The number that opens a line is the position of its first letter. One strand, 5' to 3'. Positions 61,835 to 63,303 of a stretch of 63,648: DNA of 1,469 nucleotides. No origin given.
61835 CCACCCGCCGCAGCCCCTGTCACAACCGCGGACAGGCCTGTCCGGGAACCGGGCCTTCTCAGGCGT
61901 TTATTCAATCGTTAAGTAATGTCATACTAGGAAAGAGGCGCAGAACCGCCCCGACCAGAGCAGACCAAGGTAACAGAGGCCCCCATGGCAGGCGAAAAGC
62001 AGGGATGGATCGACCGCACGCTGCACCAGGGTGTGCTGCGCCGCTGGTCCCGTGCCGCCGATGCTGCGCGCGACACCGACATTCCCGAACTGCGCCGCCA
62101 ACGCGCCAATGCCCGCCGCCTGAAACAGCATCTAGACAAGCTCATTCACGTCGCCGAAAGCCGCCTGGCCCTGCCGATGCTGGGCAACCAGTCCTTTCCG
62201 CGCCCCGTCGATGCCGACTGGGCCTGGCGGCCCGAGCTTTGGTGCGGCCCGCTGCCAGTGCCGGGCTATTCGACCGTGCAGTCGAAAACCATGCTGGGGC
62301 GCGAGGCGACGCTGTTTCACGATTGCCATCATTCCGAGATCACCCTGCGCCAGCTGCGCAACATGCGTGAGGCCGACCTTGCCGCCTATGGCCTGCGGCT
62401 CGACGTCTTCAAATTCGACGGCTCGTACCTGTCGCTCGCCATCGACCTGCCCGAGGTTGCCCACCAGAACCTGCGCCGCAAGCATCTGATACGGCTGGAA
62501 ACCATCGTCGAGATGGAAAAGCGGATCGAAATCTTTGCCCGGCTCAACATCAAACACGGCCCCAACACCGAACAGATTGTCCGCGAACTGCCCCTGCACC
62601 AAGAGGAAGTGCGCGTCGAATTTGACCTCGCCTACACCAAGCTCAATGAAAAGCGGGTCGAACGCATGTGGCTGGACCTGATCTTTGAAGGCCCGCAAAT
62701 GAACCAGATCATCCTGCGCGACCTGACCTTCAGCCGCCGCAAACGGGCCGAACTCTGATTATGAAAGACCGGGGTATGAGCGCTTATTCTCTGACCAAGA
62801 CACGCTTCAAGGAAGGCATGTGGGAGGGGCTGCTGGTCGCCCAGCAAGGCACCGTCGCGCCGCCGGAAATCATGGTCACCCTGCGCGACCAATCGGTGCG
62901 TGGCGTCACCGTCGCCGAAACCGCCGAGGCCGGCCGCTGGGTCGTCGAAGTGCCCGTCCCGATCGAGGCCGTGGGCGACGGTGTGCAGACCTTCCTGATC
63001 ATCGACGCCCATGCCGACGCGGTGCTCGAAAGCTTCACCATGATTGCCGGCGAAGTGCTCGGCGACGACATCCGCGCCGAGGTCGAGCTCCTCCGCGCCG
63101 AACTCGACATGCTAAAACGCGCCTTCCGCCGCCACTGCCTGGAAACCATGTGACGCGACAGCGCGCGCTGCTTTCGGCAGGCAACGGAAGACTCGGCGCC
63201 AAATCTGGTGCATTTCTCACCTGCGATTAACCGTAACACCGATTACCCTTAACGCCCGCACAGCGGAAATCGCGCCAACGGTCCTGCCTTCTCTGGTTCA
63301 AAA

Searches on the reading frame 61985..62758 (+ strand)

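Call 73: search_protein_families(library=pfam, proteins=[window:61985-62758:+], max_evalue=1)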
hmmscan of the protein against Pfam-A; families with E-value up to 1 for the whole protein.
window:61985-62758:+ (257 aa): 1 family
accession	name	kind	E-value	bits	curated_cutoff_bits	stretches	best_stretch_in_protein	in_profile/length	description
PF20086.4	DUF6478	-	3.3e-129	430.1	27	1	1-257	1-257/257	Family of unknown function (DUF6478)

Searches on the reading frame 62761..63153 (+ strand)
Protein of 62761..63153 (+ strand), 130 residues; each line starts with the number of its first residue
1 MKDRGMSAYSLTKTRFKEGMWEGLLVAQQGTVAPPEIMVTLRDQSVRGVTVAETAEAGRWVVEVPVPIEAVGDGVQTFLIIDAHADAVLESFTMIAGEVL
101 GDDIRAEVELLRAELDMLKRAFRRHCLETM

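Call 73: search_protein_families(library=pfam, proteins=[window:62761-63153:+], max_evalue=1)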
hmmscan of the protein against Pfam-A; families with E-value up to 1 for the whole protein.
window:62761-63153:+ (130 aa): 1 family
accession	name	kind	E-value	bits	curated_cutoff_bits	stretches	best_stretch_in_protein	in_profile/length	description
PF11141.13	DUF2914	-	0.32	11.2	23.6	0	36-64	17-47/62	Protein of unknown function (DUF2914)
